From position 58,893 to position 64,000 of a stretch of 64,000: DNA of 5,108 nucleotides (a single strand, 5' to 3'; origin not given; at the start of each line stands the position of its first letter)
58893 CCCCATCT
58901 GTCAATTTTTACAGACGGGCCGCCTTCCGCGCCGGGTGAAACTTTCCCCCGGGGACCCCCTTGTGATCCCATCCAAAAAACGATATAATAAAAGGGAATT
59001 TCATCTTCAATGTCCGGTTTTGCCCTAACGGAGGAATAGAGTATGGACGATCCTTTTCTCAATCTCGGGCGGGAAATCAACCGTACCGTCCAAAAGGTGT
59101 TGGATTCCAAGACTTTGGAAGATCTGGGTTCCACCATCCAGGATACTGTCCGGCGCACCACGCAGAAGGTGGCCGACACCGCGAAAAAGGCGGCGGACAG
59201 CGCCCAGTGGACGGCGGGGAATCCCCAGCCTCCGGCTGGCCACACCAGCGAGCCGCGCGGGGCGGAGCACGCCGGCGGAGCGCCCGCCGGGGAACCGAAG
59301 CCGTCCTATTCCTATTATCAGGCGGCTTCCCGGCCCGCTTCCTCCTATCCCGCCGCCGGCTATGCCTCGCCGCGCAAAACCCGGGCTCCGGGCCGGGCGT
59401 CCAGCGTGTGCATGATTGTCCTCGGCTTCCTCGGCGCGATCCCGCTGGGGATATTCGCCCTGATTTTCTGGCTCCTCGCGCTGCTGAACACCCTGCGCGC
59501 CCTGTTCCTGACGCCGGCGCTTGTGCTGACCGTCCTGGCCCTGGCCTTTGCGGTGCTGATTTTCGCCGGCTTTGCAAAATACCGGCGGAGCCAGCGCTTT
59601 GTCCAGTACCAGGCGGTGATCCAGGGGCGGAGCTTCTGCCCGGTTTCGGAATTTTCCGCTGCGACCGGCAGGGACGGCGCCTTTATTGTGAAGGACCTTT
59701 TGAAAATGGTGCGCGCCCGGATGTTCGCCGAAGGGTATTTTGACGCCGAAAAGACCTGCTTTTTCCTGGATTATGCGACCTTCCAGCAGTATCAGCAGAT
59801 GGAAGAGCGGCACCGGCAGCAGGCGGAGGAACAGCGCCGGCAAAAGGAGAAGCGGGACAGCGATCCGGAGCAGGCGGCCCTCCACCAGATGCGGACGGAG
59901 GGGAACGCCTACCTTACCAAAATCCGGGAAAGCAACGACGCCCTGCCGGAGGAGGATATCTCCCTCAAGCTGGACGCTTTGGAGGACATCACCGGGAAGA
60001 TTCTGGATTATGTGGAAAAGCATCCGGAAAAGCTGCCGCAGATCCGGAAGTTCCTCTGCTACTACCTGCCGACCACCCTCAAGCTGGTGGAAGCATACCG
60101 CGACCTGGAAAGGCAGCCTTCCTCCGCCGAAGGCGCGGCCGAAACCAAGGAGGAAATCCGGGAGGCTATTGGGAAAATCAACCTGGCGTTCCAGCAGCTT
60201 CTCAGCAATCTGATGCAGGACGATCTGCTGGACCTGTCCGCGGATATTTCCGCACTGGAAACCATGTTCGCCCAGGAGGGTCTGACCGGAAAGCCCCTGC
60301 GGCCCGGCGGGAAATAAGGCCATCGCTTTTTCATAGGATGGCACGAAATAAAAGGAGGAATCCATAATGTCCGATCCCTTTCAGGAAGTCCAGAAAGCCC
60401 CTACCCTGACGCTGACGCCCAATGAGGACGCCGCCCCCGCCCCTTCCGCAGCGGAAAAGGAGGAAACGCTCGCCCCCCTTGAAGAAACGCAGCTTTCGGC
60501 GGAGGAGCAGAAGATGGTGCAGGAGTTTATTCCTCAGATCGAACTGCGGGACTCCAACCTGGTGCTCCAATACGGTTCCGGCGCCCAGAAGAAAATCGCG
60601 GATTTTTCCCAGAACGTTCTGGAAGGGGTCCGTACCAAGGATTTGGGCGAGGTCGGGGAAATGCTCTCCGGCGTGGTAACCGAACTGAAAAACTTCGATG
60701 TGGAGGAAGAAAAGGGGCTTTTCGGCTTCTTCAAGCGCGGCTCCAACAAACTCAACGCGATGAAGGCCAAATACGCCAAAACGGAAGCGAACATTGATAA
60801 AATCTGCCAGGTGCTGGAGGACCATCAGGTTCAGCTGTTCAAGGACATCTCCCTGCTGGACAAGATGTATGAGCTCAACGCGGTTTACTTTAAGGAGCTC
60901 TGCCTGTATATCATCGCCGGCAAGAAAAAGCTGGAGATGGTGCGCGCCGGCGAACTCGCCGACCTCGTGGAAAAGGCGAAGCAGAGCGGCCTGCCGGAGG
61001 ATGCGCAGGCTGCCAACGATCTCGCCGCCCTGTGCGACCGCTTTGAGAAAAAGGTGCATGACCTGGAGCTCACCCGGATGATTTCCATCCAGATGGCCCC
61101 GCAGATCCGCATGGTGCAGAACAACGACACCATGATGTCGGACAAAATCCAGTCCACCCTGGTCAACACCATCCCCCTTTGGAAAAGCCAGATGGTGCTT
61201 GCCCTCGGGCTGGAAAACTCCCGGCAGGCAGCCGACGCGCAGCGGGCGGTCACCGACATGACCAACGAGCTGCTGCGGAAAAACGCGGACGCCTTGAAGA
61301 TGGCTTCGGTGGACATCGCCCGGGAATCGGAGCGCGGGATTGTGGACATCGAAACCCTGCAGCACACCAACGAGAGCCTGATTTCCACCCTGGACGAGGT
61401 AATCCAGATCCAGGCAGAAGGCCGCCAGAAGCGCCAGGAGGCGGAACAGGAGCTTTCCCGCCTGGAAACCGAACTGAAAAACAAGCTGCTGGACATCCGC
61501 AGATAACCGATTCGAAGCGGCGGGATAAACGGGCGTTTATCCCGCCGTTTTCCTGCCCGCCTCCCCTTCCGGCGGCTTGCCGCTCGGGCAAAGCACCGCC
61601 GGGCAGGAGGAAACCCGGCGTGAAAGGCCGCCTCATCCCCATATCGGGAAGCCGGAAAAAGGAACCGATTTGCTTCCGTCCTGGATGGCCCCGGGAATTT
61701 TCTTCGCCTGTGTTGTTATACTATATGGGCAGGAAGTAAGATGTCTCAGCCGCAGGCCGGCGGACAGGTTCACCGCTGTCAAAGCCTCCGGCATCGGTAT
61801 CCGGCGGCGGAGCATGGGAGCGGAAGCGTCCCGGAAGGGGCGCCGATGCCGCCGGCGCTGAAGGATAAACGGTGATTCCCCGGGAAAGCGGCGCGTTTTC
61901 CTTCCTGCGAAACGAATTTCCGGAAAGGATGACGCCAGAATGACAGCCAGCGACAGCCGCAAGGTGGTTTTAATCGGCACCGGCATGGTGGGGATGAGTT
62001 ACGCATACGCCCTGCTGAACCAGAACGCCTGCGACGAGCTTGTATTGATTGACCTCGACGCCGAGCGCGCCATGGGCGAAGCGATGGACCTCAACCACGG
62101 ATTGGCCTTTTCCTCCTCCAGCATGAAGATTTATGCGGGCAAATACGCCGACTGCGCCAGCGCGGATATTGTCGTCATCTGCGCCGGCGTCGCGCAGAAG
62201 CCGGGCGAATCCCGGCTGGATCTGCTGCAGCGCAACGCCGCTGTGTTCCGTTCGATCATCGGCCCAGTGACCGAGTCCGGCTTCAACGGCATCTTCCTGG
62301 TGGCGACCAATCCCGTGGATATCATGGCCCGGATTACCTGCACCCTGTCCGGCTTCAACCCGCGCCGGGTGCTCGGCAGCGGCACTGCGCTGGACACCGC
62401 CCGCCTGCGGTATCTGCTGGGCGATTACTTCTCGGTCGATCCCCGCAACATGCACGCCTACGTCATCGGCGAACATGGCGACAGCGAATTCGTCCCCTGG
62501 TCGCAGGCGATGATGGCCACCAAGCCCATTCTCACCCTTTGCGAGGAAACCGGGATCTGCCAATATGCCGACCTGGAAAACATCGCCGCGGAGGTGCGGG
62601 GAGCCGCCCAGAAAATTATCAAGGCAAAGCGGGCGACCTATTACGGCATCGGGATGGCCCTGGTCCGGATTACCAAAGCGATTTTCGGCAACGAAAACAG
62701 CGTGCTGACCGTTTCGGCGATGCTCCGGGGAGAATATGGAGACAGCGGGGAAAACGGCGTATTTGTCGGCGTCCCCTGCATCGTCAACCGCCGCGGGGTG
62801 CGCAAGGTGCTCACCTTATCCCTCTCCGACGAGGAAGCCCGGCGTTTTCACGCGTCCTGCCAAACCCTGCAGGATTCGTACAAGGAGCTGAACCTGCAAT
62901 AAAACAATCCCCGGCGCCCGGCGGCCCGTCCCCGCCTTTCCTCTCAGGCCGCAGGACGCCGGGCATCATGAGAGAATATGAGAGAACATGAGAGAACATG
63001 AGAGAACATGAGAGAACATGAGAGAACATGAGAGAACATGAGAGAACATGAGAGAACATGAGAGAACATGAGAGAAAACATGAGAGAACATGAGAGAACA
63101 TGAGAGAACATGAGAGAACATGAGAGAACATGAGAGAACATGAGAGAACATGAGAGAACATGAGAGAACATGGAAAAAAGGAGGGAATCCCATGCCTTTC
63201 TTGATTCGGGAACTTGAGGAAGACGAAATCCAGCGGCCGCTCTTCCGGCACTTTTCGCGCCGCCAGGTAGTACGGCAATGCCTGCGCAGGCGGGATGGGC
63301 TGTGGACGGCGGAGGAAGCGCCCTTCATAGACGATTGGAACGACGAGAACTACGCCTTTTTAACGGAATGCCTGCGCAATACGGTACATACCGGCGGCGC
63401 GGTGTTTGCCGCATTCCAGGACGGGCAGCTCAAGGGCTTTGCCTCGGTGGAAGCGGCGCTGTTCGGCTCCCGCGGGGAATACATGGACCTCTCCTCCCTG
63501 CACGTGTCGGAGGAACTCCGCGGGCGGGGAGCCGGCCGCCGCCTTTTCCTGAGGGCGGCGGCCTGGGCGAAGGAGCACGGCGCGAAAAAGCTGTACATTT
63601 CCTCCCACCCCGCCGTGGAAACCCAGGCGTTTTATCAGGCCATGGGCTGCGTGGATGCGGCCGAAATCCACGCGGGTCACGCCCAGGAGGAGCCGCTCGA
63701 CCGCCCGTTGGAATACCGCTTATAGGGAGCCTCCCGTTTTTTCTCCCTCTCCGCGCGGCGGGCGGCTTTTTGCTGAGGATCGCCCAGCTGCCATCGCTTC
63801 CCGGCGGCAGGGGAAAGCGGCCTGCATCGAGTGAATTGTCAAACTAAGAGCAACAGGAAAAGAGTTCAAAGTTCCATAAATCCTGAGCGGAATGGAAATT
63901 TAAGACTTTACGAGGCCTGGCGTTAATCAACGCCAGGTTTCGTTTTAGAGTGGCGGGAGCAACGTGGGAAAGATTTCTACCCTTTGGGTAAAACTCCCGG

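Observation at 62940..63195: Twenty perfect copies of decamer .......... immediately upstream of the GNAT start codon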

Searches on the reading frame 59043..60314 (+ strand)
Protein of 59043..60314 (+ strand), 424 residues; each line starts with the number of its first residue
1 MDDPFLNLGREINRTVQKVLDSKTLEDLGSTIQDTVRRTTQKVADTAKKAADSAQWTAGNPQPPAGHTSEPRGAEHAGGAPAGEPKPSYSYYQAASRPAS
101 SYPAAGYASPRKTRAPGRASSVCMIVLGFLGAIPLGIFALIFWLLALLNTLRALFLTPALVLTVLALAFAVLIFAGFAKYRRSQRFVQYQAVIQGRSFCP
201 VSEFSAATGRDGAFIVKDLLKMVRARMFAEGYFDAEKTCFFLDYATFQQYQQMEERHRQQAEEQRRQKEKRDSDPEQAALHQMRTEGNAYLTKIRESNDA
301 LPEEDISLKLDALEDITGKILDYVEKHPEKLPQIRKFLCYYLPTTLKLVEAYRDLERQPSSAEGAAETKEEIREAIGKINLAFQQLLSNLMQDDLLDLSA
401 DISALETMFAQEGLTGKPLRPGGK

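Call 8: search_protein_families(library=pfam, proteins=[window:59043-60314:+])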
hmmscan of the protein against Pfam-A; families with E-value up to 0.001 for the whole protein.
window:59043-60314:+ (424 aa): 1 family
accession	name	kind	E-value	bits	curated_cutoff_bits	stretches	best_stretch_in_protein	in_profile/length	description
PF10112.14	Halogen_Hydrol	-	1.4e-16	61.5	29.8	1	132-403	4-189/191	5-bromo-4-chloroindolyl phosphate hydrolysis protein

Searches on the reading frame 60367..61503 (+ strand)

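Call 8: search_protein_families(library=pfam, proteins=[window:60367-61503:+])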
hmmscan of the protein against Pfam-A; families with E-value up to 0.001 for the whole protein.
window:60367-61503:+ (379 aa): 1 family
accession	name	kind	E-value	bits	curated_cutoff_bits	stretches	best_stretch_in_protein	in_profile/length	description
PF05816.16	TelA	-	5.4e-128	427.2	30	1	51-375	1-331/332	Toxic anion resistance protein (TelA)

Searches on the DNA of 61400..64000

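Call 25: search_rna_families(source=window, start=61400, end=64000, threshold=evalue, max_evalue=1)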
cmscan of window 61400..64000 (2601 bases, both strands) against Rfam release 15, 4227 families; matches with E-value up to 1: 2.
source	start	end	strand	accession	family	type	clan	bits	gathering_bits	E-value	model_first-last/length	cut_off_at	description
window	63517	63564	-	RF03006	M23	Gene; sRNA;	-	20.6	41.2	0.9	1-53/53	no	M23 RNA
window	61867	61958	-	RF01718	Polynucleobacter-1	Gene; sRNA;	-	18.5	37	0.41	1-141/141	no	Polynucleobacter-1 RNA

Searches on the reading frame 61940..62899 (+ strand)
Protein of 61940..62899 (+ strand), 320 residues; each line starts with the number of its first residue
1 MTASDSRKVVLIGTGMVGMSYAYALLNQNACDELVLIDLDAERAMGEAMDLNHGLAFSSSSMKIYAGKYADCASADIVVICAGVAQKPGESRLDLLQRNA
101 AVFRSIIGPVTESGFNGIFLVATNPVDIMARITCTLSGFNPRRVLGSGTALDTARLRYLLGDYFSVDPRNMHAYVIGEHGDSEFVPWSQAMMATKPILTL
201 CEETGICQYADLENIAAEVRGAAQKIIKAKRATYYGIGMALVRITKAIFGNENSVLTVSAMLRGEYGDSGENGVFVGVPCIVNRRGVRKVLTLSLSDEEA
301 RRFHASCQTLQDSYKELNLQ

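Call 8: search_protein_families(library=pfam, proteins=[window:61940-62899:+])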
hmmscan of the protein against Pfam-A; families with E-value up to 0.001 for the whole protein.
window:61940-62899:+ (320 aa): 2 families
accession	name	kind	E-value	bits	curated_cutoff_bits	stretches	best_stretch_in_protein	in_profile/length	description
PF00056.29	Ldh_1_N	-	3.5e-46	157.2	27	1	8-146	2-141/141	lactate/malate dehydrogenase, NAD binding domain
PF02866.23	Ldh_1_C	-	1e-39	136.7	22.6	1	149-316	1-169/174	lactate/malate dehydrogenase, alpha/beta C-terminal domain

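Call 21: find_encoding_contigs(protein=window:61940-62899:+, flank=2000, max_places=10)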
Protein window:61940-62899:+ (320 aa): 15 contigs read that carry it; 7 places shown.
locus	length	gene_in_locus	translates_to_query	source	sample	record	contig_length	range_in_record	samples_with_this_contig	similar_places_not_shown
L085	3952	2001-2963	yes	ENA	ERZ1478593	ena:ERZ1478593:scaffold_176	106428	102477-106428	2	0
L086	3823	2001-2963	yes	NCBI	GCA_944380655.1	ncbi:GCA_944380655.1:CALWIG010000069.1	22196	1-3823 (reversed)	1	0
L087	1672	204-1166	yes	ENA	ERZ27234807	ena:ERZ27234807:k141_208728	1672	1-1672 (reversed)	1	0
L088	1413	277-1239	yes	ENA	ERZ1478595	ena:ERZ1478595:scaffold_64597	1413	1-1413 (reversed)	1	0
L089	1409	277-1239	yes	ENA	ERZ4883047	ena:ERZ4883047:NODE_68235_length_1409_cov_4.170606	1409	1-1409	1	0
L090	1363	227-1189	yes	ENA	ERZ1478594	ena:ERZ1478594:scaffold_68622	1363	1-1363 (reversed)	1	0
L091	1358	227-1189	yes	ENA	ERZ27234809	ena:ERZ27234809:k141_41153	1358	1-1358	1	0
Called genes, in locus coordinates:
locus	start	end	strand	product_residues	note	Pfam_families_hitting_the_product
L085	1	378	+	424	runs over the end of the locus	PF10112:Halogen_Hydrol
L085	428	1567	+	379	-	PF05816:TelA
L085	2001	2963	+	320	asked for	PF00056:Ldh_1_N, PF02866:Ldh_1_C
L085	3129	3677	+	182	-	PF00583:Acetyltransf_1, PF13673:Acetyltransf_10, PF24553:Rv0428c_C (weak), PF13508:Acetyltransf_7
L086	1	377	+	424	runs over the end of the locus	PF10112:Halogen_Hydrol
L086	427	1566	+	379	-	PF05816:TelA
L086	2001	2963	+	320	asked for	PF00056:Ldh_1_N, PF02866:Ldh_1_C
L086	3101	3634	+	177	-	PF00583:Acetyltransf_1, PF13673:Acetyltransf_10, PF24553:Rv0428c_C (weak), PF13508:Acetyltransf_7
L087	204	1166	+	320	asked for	PF00056:Ldh_1_N, PF02866:Ldh_1_C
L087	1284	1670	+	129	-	?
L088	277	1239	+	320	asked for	PF00056:Ldh_1_N, PF02866:Ldh_1_C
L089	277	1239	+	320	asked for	PF00056:Ldh_1_N, PF02866:Ldh_1_C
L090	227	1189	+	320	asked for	PF00056:Ldh_1_N, PF02866:Ldh_1_C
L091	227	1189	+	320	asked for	PF00056:Ldh_1_N, PF02866:Ldh_1_C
